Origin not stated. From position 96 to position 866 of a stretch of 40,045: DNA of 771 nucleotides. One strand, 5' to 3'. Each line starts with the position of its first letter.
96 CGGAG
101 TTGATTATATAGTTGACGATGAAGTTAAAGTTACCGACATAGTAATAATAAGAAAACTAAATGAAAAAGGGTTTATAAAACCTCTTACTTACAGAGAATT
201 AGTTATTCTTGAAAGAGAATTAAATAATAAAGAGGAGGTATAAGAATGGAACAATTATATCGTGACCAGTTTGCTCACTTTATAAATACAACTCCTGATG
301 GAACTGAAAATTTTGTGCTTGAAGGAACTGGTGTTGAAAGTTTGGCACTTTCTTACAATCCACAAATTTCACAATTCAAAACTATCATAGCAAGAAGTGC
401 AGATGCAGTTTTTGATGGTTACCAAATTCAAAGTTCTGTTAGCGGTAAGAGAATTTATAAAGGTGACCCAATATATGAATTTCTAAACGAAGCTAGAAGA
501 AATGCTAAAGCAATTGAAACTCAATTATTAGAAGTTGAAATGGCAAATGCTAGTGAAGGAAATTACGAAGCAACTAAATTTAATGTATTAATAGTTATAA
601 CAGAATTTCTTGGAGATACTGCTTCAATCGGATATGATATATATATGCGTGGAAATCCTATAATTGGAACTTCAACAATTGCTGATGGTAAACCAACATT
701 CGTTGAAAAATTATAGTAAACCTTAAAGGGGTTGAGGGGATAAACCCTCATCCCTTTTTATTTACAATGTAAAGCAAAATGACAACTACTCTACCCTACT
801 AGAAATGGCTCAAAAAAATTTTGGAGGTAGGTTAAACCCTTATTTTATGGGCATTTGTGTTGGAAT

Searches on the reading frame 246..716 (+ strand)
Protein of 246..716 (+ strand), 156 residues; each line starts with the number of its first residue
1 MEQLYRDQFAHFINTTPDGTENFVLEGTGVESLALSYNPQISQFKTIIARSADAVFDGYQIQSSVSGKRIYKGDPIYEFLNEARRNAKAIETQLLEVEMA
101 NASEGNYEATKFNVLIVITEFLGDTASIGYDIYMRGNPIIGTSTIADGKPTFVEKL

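Call 32: search_protein_families(library=pfam, alignment_id=A3, max_evalue=0.0001)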
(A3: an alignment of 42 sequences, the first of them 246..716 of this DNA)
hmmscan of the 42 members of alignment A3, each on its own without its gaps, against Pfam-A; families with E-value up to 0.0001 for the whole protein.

A. member 1, window:246-716:+ (156 aa): 0 families

B. families by the number of members that match (of 42 scanned): 23 families
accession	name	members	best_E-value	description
PF04545.22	Sigma70_r4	2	2.9e-05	Sigma-70, region 4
PF00145.23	DNA_methylase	1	1.8e-71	C-5 cytosine-specific DNA methylase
PF03796.21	DnaB_C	1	2.4e-43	DnaB-like helicase C terminal domain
PF01551.29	Peptidase_M23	1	8.7e-28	Peptidase family M23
PF06854.16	Phage_Gp15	1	4.5e-26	Bacteriophage Gp15 protein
PF11114.13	Minor_capsid_2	1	2.7e-24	Minor capsid protein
PF05065.19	Phage_capsid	1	2.1e-23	Phage capsid family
PF19808.4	DUF6291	1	3.2e-22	Family of unknown function (DUF6291)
PF20536.3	DUF6751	1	7.2e-21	Family of unknown function (DUF6751)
PF09682.15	Phage_holin_6_1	1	3.2e-19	Bacteriophage holin of superfamily 6 (Holin_LLH)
PF01726.22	LexA_DNA_bind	1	1.1e-12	LexA DNA binding domain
PF05133.19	SPP1_portal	1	4.3e-11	Phage portal protein, SPP1 Gp6-like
PF07463.16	NUMOD4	1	1.1e-10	NUMOD4 motif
PF03237.21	Terminase_6N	1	4.5e-10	Terminase large subunit, T4likevirus-type, N-terminal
PF06810.17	Phage_scaffold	1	5.7e-10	Phage capsid assembly scaffolding protein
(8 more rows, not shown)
